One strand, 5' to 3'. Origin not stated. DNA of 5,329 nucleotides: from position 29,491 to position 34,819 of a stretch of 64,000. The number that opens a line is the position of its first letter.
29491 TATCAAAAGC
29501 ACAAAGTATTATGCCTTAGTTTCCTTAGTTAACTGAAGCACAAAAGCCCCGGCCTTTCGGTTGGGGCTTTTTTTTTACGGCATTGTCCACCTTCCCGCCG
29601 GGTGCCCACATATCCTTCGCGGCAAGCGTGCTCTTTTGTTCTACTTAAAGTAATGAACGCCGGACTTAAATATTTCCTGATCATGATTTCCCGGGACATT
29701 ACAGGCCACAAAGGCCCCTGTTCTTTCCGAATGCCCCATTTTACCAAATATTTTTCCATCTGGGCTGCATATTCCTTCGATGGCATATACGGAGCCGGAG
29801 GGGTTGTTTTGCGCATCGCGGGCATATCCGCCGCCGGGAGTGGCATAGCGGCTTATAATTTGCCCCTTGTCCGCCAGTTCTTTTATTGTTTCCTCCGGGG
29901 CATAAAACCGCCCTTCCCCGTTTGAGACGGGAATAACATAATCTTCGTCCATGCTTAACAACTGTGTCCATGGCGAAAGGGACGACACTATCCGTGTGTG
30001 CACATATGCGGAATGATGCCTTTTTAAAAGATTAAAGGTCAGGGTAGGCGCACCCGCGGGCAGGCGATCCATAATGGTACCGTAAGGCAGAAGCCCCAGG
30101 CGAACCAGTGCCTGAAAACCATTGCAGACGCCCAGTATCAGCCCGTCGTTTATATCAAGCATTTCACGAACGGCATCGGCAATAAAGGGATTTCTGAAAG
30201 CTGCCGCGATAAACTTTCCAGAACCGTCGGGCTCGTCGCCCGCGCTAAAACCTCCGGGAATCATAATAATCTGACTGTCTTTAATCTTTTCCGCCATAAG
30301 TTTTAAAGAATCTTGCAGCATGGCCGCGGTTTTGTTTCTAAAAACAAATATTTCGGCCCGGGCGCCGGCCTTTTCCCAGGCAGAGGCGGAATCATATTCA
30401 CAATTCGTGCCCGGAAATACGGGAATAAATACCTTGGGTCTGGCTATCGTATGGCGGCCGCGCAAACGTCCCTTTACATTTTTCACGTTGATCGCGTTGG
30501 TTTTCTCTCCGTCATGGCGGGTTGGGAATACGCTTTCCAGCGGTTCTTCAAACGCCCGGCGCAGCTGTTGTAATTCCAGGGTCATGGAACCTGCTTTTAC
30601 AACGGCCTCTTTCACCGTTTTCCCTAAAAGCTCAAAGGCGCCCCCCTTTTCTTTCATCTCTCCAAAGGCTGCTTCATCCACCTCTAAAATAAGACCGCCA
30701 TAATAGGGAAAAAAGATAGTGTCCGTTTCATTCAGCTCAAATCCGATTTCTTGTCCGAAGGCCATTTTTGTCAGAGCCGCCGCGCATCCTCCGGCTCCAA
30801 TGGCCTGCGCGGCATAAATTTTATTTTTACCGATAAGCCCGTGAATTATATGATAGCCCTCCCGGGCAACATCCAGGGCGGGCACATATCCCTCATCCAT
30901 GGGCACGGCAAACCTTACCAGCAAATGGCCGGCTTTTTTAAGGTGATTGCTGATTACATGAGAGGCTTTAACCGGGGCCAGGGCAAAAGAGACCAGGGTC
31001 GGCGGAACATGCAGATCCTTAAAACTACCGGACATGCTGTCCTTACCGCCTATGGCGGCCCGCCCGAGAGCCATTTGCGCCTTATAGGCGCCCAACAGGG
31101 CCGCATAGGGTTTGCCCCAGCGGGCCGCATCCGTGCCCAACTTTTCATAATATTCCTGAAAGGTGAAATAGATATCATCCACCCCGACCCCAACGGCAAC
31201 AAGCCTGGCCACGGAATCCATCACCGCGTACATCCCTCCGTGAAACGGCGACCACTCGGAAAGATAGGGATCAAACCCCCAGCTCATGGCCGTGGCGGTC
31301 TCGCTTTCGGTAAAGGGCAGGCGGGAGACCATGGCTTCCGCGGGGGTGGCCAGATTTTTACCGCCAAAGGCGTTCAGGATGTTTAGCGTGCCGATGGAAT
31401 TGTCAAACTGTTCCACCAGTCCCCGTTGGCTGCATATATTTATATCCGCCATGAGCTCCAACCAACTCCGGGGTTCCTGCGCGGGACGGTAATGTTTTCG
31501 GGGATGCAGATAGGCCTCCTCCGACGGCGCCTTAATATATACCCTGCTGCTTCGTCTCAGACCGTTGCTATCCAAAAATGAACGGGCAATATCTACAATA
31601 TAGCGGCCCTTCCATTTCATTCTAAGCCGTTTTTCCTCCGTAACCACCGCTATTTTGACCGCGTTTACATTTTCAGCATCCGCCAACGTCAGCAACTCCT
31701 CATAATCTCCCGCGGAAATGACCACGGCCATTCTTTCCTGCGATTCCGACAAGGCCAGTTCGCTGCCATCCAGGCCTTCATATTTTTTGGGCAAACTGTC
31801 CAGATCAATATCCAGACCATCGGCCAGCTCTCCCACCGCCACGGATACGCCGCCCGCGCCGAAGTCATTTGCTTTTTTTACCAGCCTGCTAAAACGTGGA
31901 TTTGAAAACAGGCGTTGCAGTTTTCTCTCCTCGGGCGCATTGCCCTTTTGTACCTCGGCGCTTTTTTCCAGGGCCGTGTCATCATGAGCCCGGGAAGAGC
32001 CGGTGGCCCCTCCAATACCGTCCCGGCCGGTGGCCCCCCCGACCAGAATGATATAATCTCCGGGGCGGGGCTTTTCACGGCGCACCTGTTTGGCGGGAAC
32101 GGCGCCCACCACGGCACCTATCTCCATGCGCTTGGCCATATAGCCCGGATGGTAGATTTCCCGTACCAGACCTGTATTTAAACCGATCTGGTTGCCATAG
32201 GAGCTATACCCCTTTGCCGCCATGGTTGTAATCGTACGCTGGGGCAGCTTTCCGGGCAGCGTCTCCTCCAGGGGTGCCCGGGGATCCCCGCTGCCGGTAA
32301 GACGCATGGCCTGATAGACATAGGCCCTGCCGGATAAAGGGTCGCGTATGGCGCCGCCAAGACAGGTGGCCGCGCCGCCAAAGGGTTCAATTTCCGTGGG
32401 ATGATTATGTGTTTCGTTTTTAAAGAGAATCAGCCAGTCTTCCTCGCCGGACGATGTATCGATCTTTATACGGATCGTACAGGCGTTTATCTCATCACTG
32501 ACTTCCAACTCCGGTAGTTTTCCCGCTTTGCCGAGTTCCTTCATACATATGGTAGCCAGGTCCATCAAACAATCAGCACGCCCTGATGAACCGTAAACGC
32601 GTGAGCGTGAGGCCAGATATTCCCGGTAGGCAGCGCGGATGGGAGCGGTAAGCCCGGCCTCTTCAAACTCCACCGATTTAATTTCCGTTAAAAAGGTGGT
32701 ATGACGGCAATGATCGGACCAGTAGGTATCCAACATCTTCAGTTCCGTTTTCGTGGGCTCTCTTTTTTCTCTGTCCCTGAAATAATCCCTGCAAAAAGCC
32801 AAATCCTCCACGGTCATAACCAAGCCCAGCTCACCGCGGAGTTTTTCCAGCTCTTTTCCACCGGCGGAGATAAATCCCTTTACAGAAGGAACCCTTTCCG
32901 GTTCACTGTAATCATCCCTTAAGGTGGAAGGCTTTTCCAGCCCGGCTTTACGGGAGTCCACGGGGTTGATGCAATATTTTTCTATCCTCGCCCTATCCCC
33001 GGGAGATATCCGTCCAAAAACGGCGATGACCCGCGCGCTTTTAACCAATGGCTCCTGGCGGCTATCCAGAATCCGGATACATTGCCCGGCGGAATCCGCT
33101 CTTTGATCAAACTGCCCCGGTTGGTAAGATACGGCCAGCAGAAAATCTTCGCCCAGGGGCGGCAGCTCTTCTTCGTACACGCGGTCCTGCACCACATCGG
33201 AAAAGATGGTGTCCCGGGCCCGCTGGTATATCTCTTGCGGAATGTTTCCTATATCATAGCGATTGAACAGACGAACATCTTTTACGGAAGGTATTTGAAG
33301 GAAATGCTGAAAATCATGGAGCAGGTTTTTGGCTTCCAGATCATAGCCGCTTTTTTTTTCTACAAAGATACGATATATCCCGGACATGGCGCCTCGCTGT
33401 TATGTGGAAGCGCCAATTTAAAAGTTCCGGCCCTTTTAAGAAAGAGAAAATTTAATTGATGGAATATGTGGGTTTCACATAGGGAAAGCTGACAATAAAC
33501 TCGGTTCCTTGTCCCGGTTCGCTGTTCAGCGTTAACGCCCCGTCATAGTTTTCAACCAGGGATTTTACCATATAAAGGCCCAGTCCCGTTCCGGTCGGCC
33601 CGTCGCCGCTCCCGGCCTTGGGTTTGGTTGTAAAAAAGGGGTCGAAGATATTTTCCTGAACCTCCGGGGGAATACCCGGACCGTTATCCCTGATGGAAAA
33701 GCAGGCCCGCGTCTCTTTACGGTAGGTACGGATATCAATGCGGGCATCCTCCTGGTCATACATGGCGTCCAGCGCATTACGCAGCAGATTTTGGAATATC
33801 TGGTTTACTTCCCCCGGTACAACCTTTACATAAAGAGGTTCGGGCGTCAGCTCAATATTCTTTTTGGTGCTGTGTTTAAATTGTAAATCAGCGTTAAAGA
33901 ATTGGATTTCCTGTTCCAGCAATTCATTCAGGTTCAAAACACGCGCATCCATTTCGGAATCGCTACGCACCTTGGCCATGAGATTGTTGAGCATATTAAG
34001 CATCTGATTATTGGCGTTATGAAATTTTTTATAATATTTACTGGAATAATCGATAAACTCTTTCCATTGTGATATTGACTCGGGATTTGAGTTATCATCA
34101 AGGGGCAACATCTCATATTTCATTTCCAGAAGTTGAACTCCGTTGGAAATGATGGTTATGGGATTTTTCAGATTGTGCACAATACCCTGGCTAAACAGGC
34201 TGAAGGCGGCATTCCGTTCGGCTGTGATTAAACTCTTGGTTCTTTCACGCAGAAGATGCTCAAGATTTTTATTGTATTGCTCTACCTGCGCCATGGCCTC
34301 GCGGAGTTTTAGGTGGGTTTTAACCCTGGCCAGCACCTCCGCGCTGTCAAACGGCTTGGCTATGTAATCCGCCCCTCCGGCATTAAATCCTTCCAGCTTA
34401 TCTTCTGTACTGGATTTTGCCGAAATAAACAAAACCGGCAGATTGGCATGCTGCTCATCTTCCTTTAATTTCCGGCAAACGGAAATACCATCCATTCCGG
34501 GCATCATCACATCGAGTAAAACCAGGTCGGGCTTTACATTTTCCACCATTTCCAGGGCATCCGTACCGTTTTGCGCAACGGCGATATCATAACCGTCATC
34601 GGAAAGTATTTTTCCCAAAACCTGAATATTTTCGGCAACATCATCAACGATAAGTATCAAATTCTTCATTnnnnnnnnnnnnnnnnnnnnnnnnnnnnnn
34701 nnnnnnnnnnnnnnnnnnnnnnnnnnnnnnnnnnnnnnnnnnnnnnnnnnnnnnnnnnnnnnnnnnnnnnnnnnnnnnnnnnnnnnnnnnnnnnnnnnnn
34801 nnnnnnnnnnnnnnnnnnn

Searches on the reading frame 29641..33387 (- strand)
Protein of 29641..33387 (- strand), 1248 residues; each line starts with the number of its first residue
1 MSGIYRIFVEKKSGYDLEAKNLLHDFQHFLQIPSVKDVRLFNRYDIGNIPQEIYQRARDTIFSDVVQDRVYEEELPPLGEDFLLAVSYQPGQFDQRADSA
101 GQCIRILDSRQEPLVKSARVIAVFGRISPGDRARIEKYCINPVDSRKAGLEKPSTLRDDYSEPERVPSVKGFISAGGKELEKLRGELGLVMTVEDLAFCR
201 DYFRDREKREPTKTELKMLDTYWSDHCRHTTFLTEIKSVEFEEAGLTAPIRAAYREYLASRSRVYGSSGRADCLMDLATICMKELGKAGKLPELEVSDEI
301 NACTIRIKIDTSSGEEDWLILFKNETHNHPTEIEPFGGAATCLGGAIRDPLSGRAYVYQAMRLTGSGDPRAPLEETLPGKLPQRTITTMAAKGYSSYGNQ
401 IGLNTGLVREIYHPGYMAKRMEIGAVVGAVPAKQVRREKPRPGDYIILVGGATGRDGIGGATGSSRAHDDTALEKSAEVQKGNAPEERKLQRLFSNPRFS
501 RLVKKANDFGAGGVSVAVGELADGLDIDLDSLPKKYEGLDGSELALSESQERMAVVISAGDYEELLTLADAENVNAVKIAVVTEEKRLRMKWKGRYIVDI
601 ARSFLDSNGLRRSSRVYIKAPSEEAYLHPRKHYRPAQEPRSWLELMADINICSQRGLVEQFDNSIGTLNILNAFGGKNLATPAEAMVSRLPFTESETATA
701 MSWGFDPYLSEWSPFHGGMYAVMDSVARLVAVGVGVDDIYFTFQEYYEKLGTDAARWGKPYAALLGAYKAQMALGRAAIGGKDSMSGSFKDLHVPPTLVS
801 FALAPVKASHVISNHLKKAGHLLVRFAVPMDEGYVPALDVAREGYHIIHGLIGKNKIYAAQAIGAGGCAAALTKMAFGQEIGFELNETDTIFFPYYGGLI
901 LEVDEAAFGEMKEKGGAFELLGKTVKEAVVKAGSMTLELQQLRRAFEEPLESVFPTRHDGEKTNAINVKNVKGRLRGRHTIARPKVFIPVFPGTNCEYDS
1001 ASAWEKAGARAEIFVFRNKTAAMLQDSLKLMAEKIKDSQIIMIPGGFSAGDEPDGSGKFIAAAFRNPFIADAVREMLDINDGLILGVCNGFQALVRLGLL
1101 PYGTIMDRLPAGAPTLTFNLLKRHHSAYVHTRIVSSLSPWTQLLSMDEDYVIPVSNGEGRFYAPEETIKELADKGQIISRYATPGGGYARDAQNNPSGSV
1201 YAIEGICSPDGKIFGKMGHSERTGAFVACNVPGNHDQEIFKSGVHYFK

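Call 36: search_protein_families(library=pfam, proteins=[window:29641-33387:-], max_evalue=0.0001)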
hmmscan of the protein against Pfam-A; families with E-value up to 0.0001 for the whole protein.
window:29641-33387:- (1248 aa): 3 families
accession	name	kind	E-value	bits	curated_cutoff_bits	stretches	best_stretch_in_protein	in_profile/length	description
PF13507.12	GATase_5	-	6.5e-70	235.6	27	1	983-1247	1-260/260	CobB/CobQ-like glutamine amidotransferase domain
PF02769.27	AIRS_C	-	3.9e-28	99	23.1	1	441-593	1-156/156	AIR synthase related protein, C-terminal domain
PF18072.6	FGAR-AT_linker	-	3.5e-10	40.7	26.6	1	180-229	1-49/50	Formylglycinamide ribonucleotide amidotransferase linker domain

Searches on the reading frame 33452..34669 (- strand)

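Call 36: search_protein_families(library=pfam, proteins=[window:33452-34669:-], max_evalue=0.0001)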
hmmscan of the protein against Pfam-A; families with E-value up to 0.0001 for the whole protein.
window:33452-34669:- (405 aa): 3 families
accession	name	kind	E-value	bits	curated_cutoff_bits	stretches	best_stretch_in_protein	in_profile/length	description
PF00072.30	Response_reg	-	9e-31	106.8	30.2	1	5-116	1-110/111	Response regulator receiver domain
PF02518.31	HATPase_c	-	2.8e-27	95.8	26.4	1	288-397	6-109/111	Histidine kinase-, DNA gyrase B-, and HSP90-like ATPase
PF14501.12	HATPase_c_5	-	2.3e-06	27.9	22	1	288-384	6-91/102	GHKL domain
